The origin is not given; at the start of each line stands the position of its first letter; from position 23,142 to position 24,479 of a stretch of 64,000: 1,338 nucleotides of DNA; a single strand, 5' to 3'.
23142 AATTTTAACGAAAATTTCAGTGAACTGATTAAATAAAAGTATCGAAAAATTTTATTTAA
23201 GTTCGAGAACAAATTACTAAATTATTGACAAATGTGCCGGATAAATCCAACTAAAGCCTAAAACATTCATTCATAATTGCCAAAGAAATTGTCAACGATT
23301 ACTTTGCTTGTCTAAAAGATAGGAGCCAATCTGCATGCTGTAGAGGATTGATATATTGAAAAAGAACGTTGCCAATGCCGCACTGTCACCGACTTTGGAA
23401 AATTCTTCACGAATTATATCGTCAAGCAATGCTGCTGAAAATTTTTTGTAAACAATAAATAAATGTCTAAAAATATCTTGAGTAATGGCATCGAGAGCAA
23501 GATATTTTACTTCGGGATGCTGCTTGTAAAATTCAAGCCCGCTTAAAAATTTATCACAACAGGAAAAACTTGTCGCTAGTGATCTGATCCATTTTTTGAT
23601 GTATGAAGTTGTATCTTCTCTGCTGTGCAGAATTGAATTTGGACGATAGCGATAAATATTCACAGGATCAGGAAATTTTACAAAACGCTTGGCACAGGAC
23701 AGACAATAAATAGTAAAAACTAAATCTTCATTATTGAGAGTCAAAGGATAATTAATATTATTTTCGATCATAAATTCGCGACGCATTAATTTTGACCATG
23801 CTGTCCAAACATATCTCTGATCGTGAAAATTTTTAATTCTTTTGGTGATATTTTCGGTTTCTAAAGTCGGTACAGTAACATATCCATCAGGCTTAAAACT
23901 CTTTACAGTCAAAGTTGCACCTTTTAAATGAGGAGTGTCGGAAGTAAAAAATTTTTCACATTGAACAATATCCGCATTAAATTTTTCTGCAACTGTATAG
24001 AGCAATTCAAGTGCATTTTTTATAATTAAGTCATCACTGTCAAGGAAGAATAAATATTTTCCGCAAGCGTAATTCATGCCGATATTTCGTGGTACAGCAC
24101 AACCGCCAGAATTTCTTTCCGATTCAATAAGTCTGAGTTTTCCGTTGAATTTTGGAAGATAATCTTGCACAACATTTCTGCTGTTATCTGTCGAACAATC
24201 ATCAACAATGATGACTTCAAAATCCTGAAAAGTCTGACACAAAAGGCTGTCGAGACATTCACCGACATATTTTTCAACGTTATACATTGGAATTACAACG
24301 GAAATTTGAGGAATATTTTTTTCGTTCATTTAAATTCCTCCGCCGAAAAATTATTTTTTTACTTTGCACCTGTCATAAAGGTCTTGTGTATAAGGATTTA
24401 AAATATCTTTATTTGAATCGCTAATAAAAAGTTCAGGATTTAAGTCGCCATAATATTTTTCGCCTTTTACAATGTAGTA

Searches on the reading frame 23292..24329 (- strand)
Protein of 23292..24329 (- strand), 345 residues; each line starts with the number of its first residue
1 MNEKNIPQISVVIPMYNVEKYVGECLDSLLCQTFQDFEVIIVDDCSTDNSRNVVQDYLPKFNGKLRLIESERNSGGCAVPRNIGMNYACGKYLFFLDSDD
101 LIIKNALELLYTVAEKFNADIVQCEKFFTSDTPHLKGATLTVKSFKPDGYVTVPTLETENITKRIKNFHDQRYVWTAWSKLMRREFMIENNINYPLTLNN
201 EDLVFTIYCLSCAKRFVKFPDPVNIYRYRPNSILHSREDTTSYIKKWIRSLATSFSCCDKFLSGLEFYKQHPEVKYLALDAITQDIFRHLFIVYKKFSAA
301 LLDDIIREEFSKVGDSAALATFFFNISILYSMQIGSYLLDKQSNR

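Call 65: search_protein_families(library=pfam, proteins=[window:23292-24329:-], max_evalue=0.01)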
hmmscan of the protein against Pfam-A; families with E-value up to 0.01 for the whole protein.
window:23292-24329:- (345 aa): 3 families
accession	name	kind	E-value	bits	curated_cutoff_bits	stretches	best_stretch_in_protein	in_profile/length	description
PF00535.33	Glycos_transf_2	-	7.3e-34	117.6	23.3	1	10-140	1-129/168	Glycosyl transferase family 2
PF10111.15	Glyco_tranf_2_2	-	1.6e-12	47.9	27.3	1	10-114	1-106/276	Glycosyltransferase like family 2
PF13641.12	Glyco_tranf_2_3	-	3.9e-12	47.1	27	1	7-135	1-131/230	Glycosyltransferase like family 2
